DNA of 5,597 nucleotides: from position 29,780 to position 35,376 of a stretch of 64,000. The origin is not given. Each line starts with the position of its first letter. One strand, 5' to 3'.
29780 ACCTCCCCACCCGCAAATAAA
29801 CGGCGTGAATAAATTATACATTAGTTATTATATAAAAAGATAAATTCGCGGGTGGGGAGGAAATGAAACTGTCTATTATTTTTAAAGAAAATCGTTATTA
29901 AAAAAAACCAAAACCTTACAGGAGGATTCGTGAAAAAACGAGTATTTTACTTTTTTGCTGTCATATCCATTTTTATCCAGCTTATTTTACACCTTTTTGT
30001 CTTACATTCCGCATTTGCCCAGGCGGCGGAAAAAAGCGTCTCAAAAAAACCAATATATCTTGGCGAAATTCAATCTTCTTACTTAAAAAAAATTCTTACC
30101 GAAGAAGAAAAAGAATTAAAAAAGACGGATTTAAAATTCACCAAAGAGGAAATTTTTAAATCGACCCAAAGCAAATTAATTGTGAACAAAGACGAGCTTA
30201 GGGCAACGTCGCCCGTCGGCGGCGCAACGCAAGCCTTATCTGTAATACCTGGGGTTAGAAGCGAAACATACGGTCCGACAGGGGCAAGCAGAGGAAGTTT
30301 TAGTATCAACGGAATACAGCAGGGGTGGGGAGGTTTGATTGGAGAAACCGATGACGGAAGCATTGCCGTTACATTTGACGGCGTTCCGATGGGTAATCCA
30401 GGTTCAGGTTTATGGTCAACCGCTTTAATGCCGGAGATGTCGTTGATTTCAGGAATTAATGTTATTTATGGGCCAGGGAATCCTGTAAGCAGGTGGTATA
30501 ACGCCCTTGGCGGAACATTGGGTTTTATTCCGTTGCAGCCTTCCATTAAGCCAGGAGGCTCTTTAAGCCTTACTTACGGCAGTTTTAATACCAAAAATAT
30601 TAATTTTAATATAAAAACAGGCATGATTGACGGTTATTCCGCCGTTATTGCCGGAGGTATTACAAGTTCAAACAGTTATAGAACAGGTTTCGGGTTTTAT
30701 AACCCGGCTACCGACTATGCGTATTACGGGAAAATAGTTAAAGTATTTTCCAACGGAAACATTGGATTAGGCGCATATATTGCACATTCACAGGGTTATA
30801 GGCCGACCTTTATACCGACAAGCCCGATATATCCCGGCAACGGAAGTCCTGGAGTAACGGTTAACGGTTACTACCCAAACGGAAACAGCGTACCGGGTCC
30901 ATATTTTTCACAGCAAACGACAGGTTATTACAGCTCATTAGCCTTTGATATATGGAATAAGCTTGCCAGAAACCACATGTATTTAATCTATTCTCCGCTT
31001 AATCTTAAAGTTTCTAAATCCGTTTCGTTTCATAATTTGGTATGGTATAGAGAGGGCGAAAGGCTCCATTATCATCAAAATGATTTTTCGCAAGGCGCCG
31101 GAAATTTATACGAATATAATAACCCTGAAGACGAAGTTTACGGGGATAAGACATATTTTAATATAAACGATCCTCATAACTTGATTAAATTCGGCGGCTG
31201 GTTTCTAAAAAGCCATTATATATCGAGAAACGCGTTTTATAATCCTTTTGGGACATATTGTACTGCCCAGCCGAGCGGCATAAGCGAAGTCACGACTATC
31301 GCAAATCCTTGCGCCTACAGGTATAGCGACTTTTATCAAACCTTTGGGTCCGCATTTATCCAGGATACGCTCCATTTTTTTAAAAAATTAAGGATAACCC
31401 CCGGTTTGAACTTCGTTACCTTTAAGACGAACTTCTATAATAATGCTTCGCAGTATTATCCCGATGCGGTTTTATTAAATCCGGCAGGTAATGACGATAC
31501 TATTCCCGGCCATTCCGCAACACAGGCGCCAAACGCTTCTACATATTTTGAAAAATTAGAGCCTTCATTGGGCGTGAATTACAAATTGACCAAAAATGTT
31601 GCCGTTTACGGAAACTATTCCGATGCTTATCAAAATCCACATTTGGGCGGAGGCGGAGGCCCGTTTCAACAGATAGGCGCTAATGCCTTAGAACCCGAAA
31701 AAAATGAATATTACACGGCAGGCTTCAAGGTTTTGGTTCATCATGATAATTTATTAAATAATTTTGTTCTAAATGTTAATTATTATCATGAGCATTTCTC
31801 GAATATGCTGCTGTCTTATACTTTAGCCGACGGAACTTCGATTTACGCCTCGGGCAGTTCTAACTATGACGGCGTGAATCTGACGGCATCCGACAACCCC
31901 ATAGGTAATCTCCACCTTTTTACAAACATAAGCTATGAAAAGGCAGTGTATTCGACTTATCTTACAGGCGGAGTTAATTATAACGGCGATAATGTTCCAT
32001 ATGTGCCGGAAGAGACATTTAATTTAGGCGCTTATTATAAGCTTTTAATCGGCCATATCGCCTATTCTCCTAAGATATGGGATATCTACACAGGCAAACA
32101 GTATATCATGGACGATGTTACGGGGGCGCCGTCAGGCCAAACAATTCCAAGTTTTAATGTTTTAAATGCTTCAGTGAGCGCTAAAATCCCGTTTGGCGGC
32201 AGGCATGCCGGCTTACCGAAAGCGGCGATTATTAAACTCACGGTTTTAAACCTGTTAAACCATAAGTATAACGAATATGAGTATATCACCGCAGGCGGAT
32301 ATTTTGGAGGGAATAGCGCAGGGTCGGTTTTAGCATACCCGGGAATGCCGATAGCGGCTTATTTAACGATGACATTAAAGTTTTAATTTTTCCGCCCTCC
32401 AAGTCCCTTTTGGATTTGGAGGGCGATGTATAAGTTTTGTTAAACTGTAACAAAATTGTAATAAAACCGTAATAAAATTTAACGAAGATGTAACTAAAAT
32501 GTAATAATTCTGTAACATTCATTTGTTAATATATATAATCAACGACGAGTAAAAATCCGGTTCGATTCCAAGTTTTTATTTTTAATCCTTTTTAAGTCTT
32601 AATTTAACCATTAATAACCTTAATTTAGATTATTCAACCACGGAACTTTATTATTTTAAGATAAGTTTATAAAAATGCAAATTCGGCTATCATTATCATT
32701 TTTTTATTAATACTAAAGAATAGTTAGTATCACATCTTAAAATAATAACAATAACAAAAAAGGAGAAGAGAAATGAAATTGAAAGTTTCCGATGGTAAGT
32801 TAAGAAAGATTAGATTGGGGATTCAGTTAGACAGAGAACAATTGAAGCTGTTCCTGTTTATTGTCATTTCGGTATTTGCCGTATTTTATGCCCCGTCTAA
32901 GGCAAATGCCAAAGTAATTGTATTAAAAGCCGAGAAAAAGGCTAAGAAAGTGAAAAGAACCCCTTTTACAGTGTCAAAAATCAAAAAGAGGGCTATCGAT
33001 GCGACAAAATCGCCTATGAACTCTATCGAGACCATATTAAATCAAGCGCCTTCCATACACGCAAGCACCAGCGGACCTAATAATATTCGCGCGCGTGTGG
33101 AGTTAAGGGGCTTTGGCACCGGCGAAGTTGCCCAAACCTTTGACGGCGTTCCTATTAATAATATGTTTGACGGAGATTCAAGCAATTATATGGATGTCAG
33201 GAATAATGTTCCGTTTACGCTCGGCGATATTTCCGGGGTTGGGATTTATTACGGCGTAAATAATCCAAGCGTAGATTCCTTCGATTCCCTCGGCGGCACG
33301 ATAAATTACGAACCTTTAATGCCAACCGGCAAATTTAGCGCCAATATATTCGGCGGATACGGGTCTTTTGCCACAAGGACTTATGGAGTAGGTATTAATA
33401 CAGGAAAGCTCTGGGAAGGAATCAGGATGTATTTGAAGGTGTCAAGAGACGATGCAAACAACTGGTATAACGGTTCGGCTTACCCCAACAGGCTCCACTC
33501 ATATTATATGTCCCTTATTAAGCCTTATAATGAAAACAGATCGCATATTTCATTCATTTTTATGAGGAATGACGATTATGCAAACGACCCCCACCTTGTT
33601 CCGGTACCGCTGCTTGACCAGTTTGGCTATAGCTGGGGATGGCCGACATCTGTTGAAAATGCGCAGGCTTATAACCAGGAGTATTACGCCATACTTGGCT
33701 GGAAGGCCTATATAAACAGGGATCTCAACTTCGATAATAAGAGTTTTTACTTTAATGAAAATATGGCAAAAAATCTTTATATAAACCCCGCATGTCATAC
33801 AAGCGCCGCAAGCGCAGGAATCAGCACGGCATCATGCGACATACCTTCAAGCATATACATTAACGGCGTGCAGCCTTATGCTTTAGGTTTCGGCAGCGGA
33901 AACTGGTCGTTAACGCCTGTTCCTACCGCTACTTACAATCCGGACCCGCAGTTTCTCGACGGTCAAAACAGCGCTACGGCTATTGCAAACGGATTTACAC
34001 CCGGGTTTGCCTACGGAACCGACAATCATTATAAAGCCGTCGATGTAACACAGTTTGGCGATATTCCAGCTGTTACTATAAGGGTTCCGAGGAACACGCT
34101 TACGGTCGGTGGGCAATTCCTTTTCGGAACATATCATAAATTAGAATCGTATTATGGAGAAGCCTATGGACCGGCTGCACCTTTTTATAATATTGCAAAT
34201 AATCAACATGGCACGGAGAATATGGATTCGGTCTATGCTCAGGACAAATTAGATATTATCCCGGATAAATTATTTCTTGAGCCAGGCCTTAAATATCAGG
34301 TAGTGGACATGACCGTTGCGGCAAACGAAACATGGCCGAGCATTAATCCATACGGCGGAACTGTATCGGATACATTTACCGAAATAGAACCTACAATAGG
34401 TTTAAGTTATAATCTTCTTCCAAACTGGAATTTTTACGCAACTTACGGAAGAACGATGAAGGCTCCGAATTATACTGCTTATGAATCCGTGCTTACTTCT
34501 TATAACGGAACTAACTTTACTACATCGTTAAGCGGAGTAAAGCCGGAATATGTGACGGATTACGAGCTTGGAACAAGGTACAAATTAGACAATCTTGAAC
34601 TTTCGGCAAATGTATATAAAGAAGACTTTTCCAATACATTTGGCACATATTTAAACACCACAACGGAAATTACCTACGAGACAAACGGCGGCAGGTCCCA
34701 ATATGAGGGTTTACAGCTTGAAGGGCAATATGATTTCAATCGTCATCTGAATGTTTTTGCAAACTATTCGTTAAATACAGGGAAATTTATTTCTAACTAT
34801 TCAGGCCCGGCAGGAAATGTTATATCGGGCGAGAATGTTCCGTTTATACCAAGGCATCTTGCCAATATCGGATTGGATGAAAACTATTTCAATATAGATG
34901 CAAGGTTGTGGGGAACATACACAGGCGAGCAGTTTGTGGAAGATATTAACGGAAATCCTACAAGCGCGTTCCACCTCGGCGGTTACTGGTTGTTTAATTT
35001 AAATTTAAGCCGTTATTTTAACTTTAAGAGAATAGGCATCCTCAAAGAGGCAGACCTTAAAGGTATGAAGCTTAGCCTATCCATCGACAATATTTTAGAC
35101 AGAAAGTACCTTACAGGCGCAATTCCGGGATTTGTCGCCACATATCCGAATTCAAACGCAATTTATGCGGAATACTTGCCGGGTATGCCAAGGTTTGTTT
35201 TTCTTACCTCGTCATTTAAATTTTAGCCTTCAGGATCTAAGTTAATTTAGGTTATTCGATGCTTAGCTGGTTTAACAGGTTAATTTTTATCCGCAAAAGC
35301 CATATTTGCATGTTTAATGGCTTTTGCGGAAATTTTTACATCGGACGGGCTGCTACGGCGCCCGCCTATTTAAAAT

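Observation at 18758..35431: Five transcription units share arrays of 11-bp-phased TGTAAYA direct repeats (Pho-box-like): a candidate phosphate-starvation regulon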

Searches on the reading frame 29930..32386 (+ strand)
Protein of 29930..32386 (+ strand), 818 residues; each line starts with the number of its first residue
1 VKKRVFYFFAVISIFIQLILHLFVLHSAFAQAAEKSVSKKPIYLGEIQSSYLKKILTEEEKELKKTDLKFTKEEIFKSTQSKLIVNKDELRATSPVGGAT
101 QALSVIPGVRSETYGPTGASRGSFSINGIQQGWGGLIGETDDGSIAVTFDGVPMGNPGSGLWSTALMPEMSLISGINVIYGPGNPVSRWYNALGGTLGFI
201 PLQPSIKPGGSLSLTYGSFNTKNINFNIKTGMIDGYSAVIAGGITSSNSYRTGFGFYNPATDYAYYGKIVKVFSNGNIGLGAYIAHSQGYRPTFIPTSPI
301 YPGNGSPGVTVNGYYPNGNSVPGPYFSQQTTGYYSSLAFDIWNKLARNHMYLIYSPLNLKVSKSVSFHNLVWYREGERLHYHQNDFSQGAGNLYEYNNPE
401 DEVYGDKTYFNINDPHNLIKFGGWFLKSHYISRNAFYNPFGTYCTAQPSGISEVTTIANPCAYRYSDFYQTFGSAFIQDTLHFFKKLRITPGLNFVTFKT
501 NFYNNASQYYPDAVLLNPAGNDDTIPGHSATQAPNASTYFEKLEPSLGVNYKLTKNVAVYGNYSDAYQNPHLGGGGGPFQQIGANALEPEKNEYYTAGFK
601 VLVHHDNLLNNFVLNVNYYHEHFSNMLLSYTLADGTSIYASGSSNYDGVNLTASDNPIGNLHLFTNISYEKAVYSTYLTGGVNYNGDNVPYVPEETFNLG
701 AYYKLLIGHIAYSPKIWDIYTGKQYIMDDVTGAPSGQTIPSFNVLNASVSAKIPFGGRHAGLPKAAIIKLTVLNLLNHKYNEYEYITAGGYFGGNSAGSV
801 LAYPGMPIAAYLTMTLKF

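Call 9: search_protein_families(library=pfam, proteins=[window:29930-32386:+])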
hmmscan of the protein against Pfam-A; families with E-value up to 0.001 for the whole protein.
window:29930-32386:+ (818 aa): 2 families
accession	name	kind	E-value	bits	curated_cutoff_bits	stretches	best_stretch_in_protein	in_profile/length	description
PF00593.30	TonB_dep_Rec_b-barrel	-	1.2e-29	105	27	1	301-758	24-425/436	TonB dependent receptor-like, beta-barrel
PF07715.20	Plug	-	2e-07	31.9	23.9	1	77-184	4-96/107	TonB-dependent Receptor Plug Domain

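Call 26: search_protein_families(library=ncbifam, max_evalue=0.001, proteins=[window:29930-32386:+])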
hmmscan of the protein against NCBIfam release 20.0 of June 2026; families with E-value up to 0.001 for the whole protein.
window:29930-32386:+ (818 aa): 4 families
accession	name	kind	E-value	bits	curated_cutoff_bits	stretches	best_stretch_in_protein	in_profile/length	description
TIGR01783.1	TonB-siderophor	subfamily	7.4e-20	71.1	223.5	1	512-818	375-649/649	TonB-dependent siderophore receptor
TIGR01785.1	TonB-hemin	subfamily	4.7e-11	41.8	316.85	1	465-638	358-519/677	TonB-dependent heme/hemoglobin receptor family protein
TIGR01786.1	TonB-hemlactrns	subfamily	4.9e-07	28.5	323.75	1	409-634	338-530/719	TonB-dependent hemoglobin/transferrin/lactoferrin family receptor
NF049947.1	TonB_dep_PCPU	exception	7.2e-06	24.5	800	0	472-570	386-469/685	TonB-dependent receptor, PCPU motif-type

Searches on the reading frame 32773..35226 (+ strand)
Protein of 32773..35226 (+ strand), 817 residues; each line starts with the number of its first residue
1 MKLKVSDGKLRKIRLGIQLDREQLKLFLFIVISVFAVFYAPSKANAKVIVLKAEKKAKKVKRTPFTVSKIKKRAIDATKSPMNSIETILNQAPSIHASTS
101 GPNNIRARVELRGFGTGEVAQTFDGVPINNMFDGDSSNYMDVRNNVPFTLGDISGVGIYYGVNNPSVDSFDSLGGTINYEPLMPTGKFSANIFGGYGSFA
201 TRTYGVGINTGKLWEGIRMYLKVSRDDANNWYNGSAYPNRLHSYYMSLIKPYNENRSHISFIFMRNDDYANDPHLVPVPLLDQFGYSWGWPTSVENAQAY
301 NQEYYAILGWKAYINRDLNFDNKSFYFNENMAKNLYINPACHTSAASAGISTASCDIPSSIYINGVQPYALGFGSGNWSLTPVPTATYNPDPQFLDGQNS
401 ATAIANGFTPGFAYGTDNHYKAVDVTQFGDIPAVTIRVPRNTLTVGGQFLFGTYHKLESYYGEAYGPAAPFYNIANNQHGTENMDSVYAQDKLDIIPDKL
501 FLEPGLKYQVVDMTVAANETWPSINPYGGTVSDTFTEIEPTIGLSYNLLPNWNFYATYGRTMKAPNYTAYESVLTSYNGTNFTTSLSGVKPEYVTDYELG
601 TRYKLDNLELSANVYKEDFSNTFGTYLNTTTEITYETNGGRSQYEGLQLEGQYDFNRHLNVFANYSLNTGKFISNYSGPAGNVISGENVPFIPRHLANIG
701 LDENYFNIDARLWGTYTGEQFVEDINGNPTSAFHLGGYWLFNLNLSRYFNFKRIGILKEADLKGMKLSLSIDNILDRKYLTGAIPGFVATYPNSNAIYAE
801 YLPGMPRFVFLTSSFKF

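Call 9: search_protein_families(library=pfam, proteins=[window:32773-35226:+])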
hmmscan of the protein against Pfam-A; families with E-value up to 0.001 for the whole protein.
window:32773-35226:+ (817 aa): 2 families
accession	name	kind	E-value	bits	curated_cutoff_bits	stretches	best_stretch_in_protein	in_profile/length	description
PF00593.30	TonB_dep_Rec_b-barrel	-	8.7e-34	118.6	27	1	377-774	76-436/436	TonB dependent receptor-like, beta-barrel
PF07715.20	Plug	-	2.4e-10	41.3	23.9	1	60-163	2-95/107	TonB-dependent Receptor Plug Domain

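Call 26: search_protein_families(library=ncbifam, max_evalue=0.001, proteins=[window:32773-35226:+])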
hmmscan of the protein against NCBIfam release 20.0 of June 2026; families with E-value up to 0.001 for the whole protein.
window:32773-35226:+ (817 aa): 8 families
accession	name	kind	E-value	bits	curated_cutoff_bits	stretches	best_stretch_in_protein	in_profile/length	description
TIGR01783.1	TonB-siderophor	subfamily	6.7e-34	117.5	223.5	2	480-817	358-649/649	TonB-dependent siderophore receptor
TIGR01785.1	TonB-hemin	subfamily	2.5e-27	95.7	316.85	2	467-781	348-656/677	TonB-dependent heme/hemoglobin receptor family protein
TIGR01786.1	TonB-hemlactrns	subfamily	6.2e-21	74.4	323.75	2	472-782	383-689/719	TonB-dependent hemoglobin/transferrin/lactoferrin family receptor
NF041676.1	FecA_OM_dicitr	equivalog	1.2e-13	49.9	1100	1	477-817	471-773/773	TonB-dependent Fe(3+) dicitrate receptor FecA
TIGR01779.1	TonB-B12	equivalog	9e-13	47.6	599.7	1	543-781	392-595/614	TonB-dependent vitamin B12 receptor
NF041535.1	TonB_rec_PqqU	equivalog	2.4e-12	46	1200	1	483-815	371-673/676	TonB-dependent receptor PqqU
NF053590.1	TonB_dep_TOL0244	equivalog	8.7e-07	27.9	645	1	534-667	356-491/604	TOL_0244 family TonB-dependent receptor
NF010011.0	PRK13484.1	equivalog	0.00039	18.8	1197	1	578-747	459-636/682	IreA family TonB-dependent siderophore receptor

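Call 71: search_solved_structures(query=window:32773-35226:+, max_evalue=0.001)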
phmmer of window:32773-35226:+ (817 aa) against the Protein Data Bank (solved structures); distinct sequences matched with E-value up to 0.001: 2.
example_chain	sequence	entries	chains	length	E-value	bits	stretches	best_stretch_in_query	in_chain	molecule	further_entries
1pnz_A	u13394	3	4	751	2.2e-07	33.1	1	443-817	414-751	Iron(III) dicitrate transport protein fecA precursor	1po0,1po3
1kmo_A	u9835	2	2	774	2.3e-07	32.9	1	443-817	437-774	Iron(III) dicitrate transport protein fecA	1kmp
